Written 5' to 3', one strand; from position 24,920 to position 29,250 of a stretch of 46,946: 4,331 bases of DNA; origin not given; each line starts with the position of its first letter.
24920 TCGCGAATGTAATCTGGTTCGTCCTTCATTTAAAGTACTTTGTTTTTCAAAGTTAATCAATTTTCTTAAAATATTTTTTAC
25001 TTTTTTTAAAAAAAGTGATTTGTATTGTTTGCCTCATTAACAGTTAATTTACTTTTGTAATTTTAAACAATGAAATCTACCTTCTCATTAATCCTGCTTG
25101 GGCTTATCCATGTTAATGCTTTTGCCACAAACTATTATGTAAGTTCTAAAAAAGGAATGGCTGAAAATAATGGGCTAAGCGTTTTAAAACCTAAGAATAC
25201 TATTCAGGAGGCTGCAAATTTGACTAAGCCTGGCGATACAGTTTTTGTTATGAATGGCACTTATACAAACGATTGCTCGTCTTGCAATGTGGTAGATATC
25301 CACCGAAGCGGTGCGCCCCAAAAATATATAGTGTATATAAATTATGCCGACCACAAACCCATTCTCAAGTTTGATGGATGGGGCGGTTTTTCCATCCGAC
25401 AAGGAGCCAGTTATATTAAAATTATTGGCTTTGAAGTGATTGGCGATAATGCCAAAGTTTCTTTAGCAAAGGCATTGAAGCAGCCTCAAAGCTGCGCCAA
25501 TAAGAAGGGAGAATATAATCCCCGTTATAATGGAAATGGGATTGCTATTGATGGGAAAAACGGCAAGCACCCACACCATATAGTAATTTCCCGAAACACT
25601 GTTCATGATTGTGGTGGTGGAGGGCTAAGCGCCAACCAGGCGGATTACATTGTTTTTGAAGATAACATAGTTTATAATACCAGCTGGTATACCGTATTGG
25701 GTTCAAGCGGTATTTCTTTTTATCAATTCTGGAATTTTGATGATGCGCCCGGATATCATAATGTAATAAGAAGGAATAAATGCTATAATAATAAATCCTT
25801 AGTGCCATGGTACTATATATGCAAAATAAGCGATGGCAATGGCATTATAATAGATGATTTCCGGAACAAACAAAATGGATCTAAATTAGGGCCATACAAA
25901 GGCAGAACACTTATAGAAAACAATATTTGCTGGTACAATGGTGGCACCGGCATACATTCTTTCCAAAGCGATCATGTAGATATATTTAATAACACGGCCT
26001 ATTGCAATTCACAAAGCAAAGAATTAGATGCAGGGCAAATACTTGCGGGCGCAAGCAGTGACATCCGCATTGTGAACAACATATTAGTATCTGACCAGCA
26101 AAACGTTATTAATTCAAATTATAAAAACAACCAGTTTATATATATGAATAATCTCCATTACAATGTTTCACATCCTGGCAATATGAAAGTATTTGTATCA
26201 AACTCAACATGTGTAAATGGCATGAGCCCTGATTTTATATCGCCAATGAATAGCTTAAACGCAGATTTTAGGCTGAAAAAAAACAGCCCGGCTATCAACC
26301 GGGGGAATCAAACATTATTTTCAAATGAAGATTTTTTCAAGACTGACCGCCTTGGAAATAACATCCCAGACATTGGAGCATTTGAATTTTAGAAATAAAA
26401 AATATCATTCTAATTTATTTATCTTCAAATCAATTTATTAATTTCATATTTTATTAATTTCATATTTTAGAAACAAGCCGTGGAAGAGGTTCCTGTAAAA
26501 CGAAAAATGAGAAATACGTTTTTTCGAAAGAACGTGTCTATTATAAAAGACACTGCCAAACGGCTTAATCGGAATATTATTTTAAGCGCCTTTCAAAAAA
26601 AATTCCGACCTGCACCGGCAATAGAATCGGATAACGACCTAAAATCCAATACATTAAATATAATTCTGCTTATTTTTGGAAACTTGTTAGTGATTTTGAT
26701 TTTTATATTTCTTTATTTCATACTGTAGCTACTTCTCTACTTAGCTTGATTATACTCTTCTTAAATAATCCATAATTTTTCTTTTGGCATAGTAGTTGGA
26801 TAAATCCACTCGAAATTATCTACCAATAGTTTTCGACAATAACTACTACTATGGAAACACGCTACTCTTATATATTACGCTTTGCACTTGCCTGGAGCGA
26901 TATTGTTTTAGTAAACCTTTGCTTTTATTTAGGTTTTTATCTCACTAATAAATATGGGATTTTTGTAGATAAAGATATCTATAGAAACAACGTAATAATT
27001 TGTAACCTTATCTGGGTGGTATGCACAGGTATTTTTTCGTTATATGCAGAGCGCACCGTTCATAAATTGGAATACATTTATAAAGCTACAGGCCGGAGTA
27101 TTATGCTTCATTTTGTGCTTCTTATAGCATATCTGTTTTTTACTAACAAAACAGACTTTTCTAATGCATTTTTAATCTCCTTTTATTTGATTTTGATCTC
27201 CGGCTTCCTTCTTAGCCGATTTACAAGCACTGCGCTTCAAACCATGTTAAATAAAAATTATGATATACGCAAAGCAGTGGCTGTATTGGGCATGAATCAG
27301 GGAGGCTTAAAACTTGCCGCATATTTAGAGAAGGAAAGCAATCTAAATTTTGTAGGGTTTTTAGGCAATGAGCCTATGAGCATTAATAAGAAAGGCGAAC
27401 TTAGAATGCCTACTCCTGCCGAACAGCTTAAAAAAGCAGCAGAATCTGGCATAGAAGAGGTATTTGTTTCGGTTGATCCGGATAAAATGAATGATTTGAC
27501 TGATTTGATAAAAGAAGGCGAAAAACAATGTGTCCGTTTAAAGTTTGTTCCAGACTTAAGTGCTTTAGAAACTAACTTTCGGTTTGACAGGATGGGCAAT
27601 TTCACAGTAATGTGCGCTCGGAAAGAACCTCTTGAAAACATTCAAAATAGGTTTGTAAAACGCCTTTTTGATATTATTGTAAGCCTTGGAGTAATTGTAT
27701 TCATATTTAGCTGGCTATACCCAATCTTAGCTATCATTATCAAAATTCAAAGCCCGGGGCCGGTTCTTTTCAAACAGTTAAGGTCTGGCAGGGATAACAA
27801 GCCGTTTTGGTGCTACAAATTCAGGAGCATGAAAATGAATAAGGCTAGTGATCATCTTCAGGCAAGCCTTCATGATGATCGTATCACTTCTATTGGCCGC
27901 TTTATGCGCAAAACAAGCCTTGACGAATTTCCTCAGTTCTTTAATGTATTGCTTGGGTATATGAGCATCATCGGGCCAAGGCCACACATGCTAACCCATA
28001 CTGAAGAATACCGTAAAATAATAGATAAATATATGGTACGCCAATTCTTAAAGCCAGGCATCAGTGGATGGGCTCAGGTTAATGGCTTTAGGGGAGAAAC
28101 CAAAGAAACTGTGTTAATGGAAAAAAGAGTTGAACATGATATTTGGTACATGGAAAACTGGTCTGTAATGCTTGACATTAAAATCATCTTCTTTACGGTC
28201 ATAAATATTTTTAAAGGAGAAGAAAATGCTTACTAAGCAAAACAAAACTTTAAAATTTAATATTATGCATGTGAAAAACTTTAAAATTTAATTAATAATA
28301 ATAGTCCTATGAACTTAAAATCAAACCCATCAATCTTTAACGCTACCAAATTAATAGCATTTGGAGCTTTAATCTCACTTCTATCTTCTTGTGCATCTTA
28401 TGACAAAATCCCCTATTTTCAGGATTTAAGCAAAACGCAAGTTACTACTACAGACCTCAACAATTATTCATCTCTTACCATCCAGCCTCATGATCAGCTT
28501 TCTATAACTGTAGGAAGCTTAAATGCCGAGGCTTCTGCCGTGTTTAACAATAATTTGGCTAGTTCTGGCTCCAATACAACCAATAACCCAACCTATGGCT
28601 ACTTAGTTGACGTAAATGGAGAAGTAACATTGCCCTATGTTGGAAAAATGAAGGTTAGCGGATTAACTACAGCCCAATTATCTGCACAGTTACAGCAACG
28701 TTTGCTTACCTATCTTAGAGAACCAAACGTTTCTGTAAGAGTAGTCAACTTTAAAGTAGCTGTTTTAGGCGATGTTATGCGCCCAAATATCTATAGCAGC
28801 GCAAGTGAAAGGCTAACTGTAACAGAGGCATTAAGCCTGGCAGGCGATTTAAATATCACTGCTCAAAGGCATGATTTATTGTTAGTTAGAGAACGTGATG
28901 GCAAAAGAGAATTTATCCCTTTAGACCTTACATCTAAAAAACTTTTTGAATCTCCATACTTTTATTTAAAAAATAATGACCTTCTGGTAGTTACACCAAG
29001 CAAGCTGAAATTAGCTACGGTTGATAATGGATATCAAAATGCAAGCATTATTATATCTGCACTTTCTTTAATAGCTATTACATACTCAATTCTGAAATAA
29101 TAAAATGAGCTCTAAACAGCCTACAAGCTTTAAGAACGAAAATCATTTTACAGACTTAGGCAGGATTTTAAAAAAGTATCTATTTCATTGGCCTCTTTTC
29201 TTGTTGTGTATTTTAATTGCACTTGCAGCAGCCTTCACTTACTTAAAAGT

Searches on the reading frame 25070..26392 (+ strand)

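Call 8: search_protein_families(library=pfam, proteins=[window:25070-26392:+], max_evalue=0.001)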
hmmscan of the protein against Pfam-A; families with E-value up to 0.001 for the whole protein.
window:25070-26392:+ (440 aa): 1 family
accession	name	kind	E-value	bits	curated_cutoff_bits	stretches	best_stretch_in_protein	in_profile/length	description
PF13229.12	Beta_helix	-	1.1e-06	28.8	25.9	1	154-259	45-118/158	Right handed beta helix region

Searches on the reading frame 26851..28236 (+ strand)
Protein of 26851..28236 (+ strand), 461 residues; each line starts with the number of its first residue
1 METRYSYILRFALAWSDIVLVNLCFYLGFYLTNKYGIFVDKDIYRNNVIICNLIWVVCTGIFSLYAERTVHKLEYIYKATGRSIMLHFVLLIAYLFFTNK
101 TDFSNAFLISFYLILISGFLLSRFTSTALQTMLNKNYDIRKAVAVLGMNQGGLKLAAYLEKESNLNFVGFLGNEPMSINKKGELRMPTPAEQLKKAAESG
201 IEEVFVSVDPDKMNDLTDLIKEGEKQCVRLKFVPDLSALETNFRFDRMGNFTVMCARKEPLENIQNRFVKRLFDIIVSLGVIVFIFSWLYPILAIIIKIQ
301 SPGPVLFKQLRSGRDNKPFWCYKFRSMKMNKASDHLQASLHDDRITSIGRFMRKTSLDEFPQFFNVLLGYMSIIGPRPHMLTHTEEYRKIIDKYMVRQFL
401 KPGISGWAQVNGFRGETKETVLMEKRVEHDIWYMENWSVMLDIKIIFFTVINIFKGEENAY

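Call 7: search_protein_families(library=pfam, proteins=[window:26851-28236:+], max_evalue=0.001)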
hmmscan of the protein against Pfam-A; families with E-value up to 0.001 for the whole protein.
window:26851-28236:+ (461 aa): 2 families
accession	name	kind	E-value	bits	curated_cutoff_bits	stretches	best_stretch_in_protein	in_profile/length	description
PF02397.22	Bac_transf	-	3.2e-63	213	27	1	270-455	1-179/179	Bacterial sugar transferase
PF13727.12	CoA_binding_3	-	6.5e-08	33.2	25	1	63-234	4-175/175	CoA-binding domain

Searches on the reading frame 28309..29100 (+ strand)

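Call 7: search_protein_families(library=pfam, proteins=[window:28309-29100:+], max_evalue=0.001)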
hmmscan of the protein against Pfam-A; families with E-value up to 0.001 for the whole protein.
window:28309-29100:+ (263 aa): 3 families
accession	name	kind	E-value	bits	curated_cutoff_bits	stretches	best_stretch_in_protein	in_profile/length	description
PF02563.21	Poly_export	-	9.4e-19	67.8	28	1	54-145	5-76/77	Polysaccharide biosynthesis/export protein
PF22461.2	SLBB_2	-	1.2e-05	25.8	27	1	149-228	2-79/79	SLBB domain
PF10531.15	SLBB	-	0.00035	20.8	27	0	149-200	1-51/55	SLBB domain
